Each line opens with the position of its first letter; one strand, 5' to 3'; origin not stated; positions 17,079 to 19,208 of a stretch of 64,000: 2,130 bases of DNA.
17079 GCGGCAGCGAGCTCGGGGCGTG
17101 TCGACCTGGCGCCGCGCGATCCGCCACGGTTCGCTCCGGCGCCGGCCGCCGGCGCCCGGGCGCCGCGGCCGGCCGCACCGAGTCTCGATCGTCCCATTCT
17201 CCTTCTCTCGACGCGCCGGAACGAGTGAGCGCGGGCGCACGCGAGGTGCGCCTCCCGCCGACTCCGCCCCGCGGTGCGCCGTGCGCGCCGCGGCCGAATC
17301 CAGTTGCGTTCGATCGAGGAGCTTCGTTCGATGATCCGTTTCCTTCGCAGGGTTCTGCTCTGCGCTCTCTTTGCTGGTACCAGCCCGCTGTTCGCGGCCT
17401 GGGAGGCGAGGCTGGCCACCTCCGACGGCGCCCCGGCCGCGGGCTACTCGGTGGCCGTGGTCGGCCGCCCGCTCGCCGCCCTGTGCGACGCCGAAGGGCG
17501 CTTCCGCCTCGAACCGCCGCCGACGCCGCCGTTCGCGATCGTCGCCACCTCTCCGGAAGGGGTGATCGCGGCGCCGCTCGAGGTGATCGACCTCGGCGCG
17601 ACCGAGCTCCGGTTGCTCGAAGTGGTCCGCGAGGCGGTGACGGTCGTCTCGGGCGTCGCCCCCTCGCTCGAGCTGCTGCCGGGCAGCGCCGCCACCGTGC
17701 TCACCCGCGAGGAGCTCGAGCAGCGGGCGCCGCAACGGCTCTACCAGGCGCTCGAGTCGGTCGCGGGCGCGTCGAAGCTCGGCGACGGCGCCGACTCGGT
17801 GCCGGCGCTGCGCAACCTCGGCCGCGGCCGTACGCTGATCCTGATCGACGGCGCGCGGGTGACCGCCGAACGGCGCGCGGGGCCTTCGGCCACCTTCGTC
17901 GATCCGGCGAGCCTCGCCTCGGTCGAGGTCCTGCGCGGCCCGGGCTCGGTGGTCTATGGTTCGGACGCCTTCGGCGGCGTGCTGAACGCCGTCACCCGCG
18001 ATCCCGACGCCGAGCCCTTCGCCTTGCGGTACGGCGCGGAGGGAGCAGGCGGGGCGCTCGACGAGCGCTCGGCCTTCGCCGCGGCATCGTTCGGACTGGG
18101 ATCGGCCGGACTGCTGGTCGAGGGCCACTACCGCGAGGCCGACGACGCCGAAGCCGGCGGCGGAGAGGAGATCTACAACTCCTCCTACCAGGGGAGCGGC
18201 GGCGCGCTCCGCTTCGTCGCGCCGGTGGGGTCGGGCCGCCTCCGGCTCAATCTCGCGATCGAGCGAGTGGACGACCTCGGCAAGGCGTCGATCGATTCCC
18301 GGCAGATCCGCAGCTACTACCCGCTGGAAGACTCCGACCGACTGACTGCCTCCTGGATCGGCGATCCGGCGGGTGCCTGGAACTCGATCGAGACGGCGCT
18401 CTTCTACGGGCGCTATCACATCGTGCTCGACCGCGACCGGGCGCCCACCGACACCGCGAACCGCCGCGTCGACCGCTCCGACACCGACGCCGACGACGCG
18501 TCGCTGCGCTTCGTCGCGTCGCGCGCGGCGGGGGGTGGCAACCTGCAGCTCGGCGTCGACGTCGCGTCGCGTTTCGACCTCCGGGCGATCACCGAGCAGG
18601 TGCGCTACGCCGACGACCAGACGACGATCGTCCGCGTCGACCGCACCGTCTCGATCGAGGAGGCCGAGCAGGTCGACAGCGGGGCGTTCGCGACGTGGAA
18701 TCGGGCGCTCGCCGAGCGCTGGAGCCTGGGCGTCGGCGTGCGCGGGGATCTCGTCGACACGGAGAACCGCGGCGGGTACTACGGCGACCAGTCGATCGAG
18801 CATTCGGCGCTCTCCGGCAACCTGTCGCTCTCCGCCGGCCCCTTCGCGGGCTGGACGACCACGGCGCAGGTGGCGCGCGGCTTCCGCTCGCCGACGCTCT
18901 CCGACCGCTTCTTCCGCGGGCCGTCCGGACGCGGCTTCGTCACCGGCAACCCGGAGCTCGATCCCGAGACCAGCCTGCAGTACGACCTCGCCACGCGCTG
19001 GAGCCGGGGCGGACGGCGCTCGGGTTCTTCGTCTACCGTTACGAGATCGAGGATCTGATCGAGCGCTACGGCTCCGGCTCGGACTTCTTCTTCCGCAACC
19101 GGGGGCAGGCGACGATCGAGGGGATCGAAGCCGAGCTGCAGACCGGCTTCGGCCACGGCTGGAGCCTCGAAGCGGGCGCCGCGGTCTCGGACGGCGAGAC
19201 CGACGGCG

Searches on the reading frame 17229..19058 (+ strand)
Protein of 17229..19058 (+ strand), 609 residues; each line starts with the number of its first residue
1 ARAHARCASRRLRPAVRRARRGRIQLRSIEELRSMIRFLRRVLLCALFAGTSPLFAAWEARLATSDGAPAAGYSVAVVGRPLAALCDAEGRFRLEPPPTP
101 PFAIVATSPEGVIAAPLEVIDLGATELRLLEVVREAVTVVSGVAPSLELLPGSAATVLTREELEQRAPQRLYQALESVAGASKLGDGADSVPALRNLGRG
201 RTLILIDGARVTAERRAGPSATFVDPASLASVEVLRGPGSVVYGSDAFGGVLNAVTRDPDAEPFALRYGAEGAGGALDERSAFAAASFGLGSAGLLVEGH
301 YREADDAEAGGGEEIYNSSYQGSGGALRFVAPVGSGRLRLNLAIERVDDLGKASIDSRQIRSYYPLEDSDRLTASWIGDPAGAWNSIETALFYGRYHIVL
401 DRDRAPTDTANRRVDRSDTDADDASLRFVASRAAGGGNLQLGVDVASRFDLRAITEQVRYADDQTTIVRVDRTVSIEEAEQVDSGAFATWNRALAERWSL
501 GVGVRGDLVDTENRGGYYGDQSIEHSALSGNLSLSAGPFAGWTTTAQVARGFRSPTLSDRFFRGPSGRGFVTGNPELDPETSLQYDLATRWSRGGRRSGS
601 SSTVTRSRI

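Call 19: search_protein_families(library=ncbifam, max_evalue=0.01, proteins=[window:17229-19058:+])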
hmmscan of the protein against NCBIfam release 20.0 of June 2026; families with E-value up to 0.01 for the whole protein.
window:17229-19058:+ (609 aa): 26 families (the best 25 are shown)
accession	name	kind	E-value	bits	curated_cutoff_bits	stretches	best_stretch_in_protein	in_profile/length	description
TIGR01785.1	TonB-hemin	subfamily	2e-34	119.1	316.85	1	155-589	22-478/677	TonB-dependent heme/hemoglobin receptor family protein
TIGR01786.1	TonB-hemlactrns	subfamily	4.1e-29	101.5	323.75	2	154-323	24-204/719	TonB-dependent hemoglobin/transferrin/lactoferrin family receptor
NF010010.0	PRK13483.1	equivalog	5.8e-24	84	927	2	135-259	35-165/660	ligand-gated channel protein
TIGR01783.1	TonB-siderophor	subfamily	1.2e-22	80.3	223.5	2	153-317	4-168/649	TonB-dependent siderophore receptor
NF010038.0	PRK13513.1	equivalog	1.1e-18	67.2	942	1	137-260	39-168/659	ligand-gated channel protein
NF010011.0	PRK13484.1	equivalog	6.8e-16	57.6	1197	1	137-284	34-183/682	IreA family TonB-dependent siderophore receptor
TIGR01779.1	TonB-B12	equivalog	7.8e-14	51.1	599.7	1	155-273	49-170/614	TonB-dependent vitamin B12 receptor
NF010012.0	PRK13486.1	equivalog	2e-13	49.6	924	1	135-259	25-160/696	TonB-dependent receptor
NF007478.2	PRK10064.1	equivalog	2e-13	49.5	745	1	140-257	37-158/663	catecholate siderophore receptor CirA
NF007926.1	PRK10641.1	equivalog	3e-13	49.2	836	1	155-259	48-156/617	TonB-dependent vitamin B12 receptor BtuB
TIGR01778.1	TonB-copper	equivalog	2.6e-12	46.3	472.45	1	182-514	28-353/637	TonB-dependent copper receptor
NF050067.1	TonBEntbctnRecCfrA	equivalog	5.7e-12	44.7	1200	1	135-257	28-158/698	TonB-dependent ferric enterobactin receptor CfrA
NF010048.1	PRK13524.1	subfamily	1.5e-10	40.2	493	1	192-262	101-181/744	FepA family TonB-dependent siderophore receptor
NF010051.0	PRK13528.1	subfamily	1.7e-08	33.2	583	1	193-261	98-176/727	FepA family TonB-dependent siderophore receptor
NF007465.0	PRK10044.1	equivalog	2.2e-08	32.8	803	1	151-264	80-194/726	ferrichrome porin FhuA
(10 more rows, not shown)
